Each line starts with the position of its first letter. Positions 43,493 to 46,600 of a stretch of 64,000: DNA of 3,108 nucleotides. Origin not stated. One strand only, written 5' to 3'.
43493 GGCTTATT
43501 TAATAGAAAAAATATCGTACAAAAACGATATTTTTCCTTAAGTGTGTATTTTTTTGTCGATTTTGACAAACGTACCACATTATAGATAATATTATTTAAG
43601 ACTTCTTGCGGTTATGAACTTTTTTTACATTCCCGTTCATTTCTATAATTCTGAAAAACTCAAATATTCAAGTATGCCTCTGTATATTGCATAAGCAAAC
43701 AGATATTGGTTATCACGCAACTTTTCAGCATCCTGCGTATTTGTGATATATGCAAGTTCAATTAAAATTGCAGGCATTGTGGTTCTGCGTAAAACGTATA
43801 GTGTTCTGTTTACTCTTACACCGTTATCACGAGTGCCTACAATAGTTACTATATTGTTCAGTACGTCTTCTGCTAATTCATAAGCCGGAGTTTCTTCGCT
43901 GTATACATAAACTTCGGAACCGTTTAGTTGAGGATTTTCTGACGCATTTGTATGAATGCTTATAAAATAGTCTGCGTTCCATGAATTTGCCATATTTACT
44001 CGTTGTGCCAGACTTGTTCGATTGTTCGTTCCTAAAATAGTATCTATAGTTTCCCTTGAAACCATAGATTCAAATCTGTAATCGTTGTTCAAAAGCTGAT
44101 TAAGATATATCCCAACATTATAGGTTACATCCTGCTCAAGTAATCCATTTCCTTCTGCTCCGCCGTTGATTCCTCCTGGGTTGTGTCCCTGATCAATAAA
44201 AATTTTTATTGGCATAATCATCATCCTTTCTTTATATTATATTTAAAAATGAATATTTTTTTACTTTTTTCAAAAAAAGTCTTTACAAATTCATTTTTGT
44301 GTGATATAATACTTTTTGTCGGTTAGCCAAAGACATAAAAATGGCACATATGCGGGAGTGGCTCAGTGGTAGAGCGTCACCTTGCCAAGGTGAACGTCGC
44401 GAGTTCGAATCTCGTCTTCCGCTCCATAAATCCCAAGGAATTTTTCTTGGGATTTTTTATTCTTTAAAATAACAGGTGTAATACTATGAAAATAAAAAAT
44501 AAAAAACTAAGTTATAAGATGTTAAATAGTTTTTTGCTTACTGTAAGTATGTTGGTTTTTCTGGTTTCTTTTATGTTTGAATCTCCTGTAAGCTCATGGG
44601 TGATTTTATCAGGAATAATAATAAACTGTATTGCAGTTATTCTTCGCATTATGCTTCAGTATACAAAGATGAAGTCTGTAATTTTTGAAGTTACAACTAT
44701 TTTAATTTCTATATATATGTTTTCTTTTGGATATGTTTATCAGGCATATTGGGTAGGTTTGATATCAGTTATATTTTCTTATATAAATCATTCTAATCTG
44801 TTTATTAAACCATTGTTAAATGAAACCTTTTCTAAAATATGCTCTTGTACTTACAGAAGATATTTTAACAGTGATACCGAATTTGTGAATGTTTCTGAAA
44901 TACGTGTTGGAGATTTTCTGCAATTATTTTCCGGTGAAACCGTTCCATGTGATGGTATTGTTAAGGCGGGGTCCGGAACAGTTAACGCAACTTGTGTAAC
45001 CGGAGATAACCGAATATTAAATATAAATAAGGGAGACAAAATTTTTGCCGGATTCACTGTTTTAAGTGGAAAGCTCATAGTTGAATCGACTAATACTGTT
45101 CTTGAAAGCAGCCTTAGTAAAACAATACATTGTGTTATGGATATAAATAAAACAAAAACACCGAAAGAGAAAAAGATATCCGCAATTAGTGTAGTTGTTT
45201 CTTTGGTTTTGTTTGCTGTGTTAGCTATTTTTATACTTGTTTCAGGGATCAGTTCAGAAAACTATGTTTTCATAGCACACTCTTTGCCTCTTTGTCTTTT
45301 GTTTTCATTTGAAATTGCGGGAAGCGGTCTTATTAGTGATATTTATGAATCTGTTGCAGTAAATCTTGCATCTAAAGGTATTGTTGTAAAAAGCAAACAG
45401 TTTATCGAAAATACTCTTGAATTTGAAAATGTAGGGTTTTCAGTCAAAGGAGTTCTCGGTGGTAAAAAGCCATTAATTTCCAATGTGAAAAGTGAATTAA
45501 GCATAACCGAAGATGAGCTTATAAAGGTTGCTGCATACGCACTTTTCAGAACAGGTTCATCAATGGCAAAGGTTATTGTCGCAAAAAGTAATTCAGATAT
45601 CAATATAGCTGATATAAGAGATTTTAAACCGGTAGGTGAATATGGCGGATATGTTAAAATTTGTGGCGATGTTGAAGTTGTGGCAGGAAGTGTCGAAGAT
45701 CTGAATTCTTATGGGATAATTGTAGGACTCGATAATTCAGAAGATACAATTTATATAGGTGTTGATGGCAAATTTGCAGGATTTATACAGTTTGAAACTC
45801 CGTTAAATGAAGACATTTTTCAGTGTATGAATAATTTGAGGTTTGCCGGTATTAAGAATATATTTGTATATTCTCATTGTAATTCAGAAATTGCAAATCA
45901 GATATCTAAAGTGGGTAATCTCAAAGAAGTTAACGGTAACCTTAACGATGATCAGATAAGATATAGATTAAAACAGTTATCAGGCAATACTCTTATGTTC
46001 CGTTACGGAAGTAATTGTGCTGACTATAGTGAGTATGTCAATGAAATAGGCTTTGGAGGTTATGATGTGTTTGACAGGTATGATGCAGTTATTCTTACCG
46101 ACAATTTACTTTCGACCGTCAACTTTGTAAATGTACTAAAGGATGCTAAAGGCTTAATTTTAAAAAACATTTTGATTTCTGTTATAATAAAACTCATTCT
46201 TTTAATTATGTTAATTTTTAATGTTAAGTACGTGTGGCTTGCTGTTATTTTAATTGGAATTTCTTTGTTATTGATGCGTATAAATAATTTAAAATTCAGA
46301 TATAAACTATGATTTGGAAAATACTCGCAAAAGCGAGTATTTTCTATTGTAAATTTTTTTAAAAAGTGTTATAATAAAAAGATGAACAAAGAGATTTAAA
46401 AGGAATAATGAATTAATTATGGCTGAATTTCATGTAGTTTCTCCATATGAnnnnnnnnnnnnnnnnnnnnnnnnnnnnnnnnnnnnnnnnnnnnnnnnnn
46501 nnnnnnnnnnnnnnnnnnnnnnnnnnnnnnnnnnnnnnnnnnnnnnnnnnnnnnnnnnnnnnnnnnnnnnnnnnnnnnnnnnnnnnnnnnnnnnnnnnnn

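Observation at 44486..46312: Intact ORF colinear with a P1B-type P-type ATPase but with every catalytic motif replaced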

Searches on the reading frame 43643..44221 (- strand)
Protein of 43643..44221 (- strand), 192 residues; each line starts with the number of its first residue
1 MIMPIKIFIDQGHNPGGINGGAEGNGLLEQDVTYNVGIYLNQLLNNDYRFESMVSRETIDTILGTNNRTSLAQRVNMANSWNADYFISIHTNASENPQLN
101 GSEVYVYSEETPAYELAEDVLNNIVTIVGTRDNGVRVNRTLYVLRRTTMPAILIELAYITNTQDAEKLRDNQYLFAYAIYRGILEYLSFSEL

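Call 72: search_protein_families(library=ncbifam, proteins=[window:43643-44221:-], max_evalue=0.00001)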
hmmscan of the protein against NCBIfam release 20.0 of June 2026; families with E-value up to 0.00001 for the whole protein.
window:43643-44221:- (192 aa): 6 families
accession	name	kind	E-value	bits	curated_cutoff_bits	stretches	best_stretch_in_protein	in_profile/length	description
TIGR02883.1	spore_cwlD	equivalog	1.6e-27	96.9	221.55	1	7-186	3-189/189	N-acetylmuramoyl-L-alanine amidase CwlD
NF007751.0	PRK10431.1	equivalog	2.9e-16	59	532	1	5-117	192-296/445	N-acetylmuramoyl-L-alanine amidase AmiB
NF007652.1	PRK10319.1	equivalog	3.3e-14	52.8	400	1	7-111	60-156/291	N-acetylmuramoyl-L-alanine amidase AmiA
NF038267.1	amidase_AmiC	exception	3.8e-14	52.1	700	1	4-110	186-284/407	N-acetylmuramoyl-L-alanine amidase AmiC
NF038140.1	amidase_Rv3717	exception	1.1e-09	38.1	335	1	19-188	57-232/233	Rv3717 family N-acetylmuramoyl-L-alanine amidase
NF050040.1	horm_taper_TftA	equivalog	1.1e-08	34.2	500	1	6-186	3-183/450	hormogonium tapered terminus morphoprotein TftA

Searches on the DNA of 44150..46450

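Call 64: search_rna_families(source=window, start=44150, end=46450, threshold=evalue, max_evalue=1)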
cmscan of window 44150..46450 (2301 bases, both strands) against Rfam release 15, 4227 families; matches with E-value up to 1: 3.
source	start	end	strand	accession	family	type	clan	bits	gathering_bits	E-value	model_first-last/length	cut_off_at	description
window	44352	44423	+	RF00005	tRNA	Gene; tRNA;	CL00001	68.5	29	2.8e-14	1-71/71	no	tRNA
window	44353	44462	+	RF02435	SpF41_sRNA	Gene; sRNA;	-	26.9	52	0.19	1-105/105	no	Streptococcus sRNA SpF41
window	44421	44459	+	RF00697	mir-186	Gene; miRNA;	-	23.9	70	0.14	1-82/82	no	mir-186 microRNA precursor family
